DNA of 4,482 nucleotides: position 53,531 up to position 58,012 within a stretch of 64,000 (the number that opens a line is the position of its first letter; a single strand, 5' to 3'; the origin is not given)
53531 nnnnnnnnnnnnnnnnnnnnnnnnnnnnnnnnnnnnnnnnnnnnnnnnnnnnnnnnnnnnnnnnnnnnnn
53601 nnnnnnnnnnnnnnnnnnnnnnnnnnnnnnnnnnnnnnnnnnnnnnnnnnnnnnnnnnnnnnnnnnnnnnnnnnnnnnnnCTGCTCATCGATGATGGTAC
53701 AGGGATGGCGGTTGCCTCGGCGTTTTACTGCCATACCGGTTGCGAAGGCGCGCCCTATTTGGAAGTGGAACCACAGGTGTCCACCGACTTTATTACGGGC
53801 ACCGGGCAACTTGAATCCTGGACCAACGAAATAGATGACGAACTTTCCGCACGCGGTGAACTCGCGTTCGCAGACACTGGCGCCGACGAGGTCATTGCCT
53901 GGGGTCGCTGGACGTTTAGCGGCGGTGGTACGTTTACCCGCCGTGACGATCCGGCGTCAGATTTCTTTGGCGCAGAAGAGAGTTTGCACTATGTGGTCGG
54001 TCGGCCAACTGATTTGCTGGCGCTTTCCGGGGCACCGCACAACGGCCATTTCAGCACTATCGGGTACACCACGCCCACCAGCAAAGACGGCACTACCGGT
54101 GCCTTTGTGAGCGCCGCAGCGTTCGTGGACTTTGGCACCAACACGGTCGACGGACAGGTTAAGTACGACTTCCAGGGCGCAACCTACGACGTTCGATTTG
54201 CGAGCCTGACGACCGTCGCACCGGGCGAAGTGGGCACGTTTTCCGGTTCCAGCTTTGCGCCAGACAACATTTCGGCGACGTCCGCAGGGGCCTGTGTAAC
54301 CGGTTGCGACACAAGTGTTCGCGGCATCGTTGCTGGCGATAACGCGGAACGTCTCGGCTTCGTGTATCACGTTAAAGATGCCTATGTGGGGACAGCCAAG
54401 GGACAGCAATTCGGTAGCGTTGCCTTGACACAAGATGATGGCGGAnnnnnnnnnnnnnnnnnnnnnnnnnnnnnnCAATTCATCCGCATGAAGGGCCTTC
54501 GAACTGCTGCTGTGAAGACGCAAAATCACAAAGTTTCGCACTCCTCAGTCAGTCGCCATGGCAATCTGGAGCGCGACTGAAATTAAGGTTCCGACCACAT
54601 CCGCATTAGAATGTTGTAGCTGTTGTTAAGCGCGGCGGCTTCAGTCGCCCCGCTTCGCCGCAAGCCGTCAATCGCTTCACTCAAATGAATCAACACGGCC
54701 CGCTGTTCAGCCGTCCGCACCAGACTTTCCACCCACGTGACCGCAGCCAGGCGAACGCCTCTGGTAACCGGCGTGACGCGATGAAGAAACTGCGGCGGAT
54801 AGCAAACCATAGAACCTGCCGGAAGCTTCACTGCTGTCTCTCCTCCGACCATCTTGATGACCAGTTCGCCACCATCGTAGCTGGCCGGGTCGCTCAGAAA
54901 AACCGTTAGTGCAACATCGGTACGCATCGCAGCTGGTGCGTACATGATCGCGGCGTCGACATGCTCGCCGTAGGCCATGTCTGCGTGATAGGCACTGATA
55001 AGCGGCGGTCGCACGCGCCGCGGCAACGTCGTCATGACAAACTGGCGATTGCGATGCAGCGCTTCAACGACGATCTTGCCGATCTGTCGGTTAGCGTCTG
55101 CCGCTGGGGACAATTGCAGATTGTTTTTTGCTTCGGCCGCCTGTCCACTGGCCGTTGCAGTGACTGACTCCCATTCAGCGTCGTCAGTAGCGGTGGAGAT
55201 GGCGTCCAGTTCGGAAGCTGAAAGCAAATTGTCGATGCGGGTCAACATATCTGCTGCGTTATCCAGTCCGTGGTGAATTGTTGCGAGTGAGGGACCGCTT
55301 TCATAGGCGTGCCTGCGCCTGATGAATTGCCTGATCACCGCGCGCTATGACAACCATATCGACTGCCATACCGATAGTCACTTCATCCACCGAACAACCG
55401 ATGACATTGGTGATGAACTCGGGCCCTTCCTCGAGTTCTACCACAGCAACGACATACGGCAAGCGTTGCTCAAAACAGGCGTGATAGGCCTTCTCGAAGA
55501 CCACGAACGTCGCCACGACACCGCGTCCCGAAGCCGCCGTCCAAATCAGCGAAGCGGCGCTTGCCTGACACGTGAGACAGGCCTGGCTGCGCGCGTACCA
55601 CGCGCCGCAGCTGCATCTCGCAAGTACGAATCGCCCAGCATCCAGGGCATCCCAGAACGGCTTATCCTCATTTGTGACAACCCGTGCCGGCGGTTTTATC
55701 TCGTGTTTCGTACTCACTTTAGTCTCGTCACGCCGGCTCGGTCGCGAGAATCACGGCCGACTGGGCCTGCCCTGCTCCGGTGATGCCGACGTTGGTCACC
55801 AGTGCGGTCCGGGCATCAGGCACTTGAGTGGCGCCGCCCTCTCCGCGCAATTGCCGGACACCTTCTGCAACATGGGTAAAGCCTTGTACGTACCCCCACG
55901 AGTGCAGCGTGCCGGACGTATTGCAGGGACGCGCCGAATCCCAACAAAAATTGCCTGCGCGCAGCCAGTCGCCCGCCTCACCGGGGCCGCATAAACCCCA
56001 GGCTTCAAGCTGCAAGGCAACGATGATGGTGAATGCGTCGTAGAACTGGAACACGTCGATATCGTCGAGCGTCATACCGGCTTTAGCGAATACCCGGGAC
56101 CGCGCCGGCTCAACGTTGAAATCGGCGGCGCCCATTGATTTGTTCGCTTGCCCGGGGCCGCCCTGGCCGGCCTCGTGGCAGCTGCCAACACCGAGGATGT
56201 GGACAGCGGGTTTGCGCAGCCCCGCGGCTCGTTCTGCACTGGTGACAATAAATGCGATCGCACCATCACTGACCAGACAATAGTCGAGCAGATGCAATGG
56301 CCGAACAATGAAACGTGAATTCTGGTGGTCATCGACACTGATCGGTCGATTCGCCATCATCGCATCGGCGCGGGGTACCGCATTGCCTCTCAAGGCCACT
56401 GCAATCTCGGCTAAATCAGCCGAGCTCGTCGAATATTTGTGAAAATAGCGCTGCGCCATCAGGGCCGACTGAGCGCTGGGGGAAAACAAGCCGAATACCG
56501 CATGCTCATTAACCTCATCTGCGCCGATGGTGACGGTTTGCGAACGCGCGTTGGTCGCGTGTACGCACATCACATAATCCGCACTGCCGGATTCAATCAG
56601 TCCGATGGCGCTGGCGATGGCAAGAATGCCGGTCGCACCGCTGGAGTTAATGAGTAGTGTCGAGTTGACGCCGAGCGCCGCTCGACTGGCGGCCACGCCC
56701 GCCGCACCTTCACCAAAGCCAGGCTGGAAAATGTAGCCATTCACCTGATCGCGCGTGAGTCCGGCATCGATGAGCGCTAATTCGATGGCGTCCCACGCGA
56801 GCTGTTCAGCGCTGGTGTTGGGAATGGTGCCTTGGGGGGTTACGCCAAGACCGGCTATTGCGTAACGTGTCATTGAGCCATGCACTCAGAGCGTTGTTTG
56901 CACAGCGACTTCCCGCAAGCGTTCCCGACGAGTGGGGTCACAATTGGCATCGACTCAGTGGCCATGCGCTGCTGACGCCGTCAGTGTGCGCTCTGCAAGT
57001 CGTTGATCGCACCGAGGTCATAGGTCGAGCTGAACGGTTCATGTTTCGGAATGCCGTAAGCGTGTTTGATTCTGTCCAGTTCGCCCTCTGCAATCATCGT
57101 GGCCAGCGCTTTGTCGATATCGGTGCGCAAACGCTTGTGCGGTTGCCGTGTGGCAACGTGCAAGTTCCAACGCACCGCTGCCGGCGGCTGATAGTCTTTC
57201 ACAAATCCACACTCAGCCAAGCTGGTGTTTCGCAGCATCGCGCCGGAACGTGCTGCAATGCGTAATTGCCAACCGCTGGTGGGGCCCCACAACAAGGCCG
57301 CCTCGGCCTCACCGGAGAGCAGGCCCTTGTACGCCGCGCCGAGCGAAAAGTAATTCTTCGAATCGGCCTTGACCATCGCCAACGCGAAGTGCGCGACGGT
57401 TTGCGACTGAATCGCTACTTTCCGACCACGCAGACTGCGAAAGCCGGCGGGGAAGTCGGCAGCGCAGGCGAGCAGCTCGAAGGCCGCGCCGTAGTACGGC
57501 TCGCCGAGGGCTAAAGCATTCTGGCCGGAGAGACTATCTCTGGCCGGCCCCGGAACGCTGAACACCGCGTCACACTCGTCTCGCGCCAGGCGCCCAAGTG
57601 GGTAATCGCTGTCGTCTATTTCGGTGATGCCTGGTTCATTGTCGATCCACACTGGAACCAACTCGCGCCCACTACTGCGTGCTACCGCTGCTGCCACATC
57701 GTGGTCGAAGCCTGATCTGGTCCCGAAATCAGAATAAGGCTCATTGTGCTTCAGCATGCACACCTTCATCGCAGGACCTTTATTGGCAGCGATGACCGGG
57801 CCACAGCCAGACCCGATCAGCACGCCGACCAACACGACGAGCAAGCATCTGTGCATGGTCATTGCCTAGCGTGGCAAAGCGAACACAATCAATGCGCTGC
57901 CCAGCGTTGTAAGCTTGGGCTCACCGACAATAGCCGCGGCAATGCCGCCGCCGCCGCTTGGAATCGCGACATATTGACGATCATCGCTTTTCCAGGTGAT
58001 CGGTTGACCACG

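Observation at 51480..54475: Candidate type 11 (Slam/DUF560-like) secretion pair with an uncharacterised FecR-domain cargo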

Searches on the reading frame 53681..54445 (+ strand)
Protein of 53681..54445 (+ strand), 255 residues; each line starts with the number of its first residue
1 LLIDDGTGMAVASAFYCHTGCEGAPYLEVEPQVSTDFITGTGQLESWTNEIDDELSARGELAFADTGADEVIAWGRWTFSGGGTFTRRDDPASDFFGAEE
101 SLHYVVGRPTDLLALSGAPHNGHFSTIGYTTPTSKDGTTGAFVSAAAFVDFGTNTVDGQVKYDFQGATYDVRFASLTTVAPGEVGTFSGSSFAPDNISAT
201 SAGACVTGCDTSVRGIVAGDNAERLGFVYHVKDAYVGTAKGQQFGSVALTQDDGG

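Call 50: find_homologous_proteins(query=A3, max_evalue=0.001)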
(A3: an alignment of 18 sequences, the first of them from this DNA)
Query A3 (18 sequences) (255 aa, profile of the alignment): 17 proteins with E <= 0.001 among 8000 candidates.
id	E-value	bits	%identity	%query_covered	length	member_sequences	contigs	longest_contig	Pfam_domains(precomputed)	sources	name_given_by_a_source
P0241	4.5e-54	202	34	75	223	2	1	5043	PF01298.25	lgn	-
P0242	1.6e-48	184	29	91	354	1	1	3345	-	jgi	-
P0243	1.3e-44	171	35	67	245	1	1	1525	-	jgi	jgi:hypothetical protein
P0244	1.4e-44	171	32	67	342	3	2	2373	-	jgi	jgi:hypothetical protein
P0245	5.7e-43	165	29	66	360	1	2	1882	-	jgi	jgi:hypothetical protein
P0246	2.8e-40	157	30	65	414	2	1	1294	PF04773.19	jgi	jgi:hypothetical protein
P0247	1.7e-38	151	35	65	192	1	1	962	-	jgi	jgi:hypothetical protein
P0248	3.9e-33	133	28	64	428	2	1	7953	PF04773.19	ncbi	ncbi:MAG: FecR family protein [Burkholderiales bacterium]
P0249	5.6e-32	129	29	75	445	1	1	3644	PF04773.19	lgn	-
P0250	1.1e-29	122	35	43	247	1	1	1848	-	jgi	jgi:hypothetical protein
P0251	4.9e-27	113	31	73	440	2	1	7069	PF04773.19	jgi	jgi:hypothetical protein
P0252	6.8e-26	109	30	65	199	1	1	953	-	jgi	jgi:hypothetical protein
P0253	7.4e-25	106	28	71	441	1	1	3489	PF04773.19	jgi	jgi:hypothetical protein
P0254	1.3e-24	105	28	78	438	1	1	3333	PF04773.19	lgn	-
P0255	2.3e-23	101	25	84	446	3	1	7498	PF04773.19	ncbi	-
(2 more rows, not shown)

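Call 60: search_protein_representatives(alignment_id=A3)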
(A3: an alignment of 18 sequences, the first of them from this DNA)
Query: 18 sequences, 240 profile positions. Proteins with E-value up to 0.001 (for the whole library): 2000; up to 1e-10: 1409; up to 1e-30: 355. The best 150 are listed.
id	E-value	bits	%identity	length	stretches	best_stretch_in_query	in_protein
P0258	4.8e-142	488.0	-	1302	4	3-237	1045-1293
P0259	1.3e-126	437.6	-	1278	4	3-238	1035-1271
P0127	4.8e-119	412.7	-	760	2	2-240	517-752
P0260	1.5e-103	362.0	-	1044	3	2-238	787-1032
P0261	7.7e-98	343.3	-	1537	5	28-238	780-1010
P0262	6.4e-94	330.5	-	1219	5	29-237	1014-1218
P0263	1.9e-93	328.9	-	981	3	40-236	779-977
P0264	7.3e-92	323.7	-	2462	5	28-237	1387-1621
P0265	1.0e-88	313.5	-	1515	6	26-237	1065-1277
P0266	1.0e-84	300.4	-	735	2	23-236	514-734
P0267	4.0e-82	291.9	-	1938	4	28-234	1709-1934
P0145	3.3e-73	262.6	-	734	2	34-236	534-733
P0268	1.2e-72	260.8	-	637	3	14-236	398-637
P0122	1.7e-72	260.4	-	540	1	2-239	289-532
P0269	1.7e-71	257.1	-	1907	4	53-236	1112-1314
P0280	7.3e-65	235.3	-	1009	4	35-237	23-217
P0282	1.1e-64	234.8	-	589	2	35-238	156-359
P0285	1.3e-63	231.3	-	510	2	31-237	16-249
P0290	9.1e-62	225.2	-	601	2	30-236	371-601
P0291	1.1e-61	225.0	-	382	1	2-239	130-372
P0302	4.6e-59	216.4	-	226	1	31-240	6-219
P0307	1.9e-57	211.1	-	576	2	10-236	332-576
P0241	1.4e-54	201.6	-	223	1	4-236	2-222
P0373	1.0e-44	169.4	-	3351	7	38-237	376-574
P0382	4.1e-44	167.4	-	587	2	2-236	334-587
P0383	4.8e-44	167.2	-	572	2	31-236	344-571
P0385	7.4e-44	166.6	-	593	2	29-236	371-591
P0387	1.2e-43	165.9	-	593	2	28-236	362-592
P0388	1.2e-43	165.8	-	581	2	39-236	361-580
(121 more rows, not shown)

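Call 61: search_protein_families(library=pfam, proteins=[P0258, P0264, P0373, P0280, P0282, P0285, P0291], max_evalue=0.01)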
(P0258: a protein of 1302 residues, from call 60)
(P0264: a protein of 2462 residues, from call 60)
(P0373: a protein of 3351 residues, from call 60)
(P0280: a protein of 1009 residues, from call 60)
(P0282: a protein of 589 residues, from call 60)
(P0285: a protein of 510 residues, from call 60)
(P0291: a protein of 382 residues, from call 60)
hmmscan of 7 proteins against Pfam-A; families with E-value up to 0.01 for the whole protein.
P0258 (1302 aa): 1 family
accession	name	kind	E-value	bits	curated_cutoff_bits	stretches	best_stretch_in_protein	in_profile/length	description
PF04773.18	FecR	-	1.7e-13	51.2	24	1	64-166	1-96/97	FecR protein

P0264 (2462 aa): 1 family
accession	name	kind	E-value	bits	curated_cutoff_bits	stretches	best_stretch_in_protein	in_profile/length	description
PF02899.23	Phage_int_SAM_1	-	4.1e-05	24.2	22.3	0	734-772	20-56/83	Phage integrase, N-terminal SAM-like domain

P0373 (3351 aa): 1 family
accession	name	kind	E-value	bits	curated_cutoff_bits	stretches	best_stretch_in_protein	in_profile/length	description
PF04773.18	FecR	-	5.3e-07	30.4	24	1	60-144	1-77/97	FecR protein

P0280 (1009 aa): 0 families

P0282 (589 aa): 0 families

P0285 (510 aa): 0 families

P0291 (382 aa): 0 families

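Call 63: search_protein_families(library=pfam, proteins=[P0241, P0382, P0383, P0385, P0387, P0388, P0307, P0290, P0302], max_evalue=0.05)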
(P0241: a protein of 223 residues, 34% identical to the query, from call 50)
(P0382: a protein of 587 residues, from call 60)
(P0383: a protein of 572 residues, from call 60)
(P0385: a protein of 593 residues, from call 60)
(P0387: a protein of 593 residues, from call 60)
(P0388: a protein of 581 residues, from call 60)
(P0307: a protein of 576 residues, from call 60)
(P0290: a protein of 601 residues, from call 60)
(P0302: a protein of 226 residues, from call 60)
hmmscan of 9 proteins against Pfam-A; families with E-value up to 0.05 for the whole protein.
P0241 (223 aa): 1 family
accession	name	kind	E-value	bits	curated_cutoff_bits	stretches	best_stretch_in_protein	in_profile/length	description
PF01298.24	TbpB_B_D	-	3.7e-08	34.4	26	1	99-212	1-114/126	C-lobe and N-lobe beta barrels of Tf-binding protein B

P0382 (587 aa): 0 families

P0383 (572 aa): 0 families

P0385 (593 aa): 0 families

P0387 (593 aa): 0 families

P0388 (581 aa): 0 families

P0307 (576 aa): 0 families

P0290 (601 aa): 0 families

P0302 (226 aa): 0 families

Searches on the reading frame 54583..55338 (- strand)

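Call 3: search_protein_families(library=pfam, proteins=[window:54583-55338:-], max_evalue=0.1)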
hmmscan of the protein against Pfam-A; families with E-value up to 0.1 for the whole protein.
window:54583-55338:- (251 aa): 2 families
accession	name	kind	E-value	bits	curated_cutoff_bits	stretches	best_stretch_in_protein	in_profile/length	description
PF13640.12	2OG-FeII_Oxy_3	-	1.8e-11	45.3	27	1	114-203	3-97/98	2OG-Fe(II) oxygenase superfamily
PF18331.6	PKHD_C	-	0.0028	18.1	22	1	211-250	2-43/43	PKHD-type hydroxylase C-terminal domain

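Call 4: search_protein_families(library=ncbifam, proteins=[window:54583-55338:-], max_evalue=0.1)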
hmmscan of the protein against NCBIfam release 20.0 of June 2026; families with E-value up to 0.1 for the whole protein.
window:54583-55338:- (251 aa): 4 families
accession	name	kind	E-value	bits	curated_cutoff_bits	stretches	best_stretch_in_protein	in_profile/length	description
NF003975.0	PRK05467.1-4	equivalog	1.5e-66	224.1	180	1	31-250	1-225/226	Fe2+-dependent dioxygenase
NF003974.0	PRK05467.1-3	equivalog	6.2e-66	222.1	143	1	31-250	1-221/221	Fe2+-dependent dioxygenase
NF003973.0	PRK05467.1-2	equivalog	1.1e-56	192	336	1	31-250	1-226/227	Fe2+-dependent dioxygenase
NF003972.0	PRK05467.1-1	equivalog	1.3e-49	168.7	399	1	31-250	1-224/225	PKHD-type hydroxylase YbiX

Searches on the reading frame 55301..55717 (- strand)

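Call 70: search_protein_families(library=pfam, proteins=[window:55301-55717:-], max_evalue=0.00001)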
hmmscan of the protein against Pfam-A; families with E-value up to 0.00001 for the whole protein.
window:55301-55717:- (138 aa): 1 family
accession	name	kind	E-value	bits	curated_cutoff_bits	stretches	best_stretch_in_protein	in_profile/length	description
PF01796.24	OB_ChsH2_C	-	1.1e-17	64.2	27.1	1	59-122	1-63/65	ChsH2, C-terminal OB-fold domain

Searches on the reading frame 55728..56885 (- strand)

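Call 70: search_protein_families(library=pfam, proteins=[window:55728-56885:-], max_evalue=0.00001)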
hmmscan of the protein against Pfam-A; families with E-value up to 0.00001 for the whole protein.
window:55728-56885:- (385 aa): 1 family
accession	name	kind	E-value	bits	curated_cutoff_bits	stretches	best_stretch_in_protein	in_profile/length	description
PF22691.2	Thiolase_C_1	-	8e-31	107.2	28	1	259-381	21-143/144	Thiolase C-terminal domain-like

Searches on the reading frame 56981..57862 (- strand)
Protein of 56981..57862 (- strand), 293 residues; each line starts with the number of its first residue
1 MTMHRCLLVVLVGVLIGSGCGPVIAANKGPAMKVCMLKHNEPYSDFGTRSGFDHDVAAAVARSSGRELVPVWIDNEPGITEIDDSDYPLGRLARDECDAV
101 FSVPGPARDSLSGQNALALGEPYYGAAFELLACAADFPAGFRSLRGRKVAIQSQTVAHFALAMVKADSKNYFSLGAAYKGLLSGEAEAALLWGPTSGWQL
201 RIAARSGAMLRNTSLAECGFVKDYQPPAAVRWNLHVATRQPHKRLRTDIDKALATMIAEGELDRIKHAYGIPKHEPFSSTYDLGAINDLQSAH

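Call 70: search_protein_families(library=pfam, proteins=[window:56981-57862:-], max_evalue=0.00001)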
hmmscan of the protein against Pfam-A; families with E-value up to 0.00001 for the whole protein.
window:56981-57862:- (293 aa): 1 family
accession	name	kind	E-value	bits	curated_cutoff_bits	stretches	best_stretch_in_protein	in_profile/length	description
PF00497.25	SBP_bac_3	-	1.9e-06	28.1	26.4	0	161-269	87-129/132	Bacterial extracellular solute-binding proteins, family 3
